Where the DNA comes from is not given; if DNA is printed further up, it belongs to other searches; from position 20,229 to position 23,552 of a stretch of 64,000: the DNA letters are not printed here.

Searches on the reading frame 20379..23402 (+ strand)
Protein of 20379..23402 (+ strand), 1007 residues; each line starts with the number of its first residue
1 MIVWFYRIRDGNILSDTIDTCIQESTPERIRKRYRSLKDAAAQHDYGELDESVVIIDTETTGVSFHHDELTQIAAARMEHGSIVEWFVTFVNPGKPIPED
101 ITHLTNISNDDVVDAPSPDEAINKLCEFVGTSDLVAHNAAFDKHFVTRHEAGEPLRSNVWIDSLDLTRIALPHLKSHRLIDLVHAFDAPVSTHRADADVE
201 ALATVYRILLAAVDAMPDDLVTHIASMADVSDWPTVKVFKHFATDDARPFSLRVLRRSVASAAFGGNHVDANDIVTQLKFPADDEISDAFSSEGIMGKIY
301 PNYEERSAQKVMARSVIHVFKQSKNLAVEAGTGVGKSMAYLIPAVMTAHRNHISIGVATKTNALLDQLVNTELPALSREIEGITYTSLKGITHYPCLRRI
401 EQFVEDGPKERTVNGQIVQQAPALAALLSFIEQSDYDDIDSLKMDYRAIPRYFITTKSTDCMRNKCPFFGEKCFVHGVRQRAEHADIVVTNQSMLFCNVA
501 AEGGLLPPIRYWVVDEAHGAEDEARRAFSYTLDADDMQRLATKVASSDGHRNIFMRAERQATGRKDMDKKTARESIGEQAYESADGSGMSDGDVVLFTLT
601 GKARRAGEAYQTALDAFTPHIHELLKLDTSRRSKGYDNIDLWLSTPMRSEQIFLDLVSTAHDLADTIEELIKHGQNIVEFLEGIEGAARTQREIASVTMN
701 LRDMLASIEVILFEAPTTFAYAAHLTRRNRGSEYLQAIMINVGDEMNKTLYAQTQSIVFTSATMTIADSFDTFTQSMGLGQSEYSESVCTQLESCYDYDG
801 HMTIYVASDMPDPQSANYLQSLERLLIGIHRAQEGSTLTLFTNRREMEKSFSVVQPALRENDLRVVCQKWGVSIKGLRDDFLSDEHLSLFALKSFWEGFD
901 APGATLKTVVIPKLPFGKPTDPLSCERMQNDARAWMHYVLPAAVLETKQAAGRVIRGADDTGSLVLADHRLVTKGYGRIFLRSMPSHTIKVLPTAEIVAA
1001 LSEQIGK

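Call 22: search_protein_families(library=pfam, proteins=[window:20379-23402:+], max_evalue=0.001)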
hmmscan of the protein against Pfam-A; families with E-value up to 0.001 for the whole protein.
window:20379-23402:+ (1007 aa): 3 families
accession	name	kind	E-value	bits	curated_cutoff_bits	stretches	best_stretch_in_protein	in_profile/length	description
PF13307.12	Helicase_C_2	-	1.1e-28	100.8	25.3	1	831-986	6-169/170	Helicase C-terminal domain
PF00929.31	RNase_T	-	5.8e-26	92.4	24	1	54-206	1-164/164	Exonuclease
PF00270.35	DEAD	-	1.2e-09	38.5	26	1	314-371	5-64/167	DEAD/DEAH box helicase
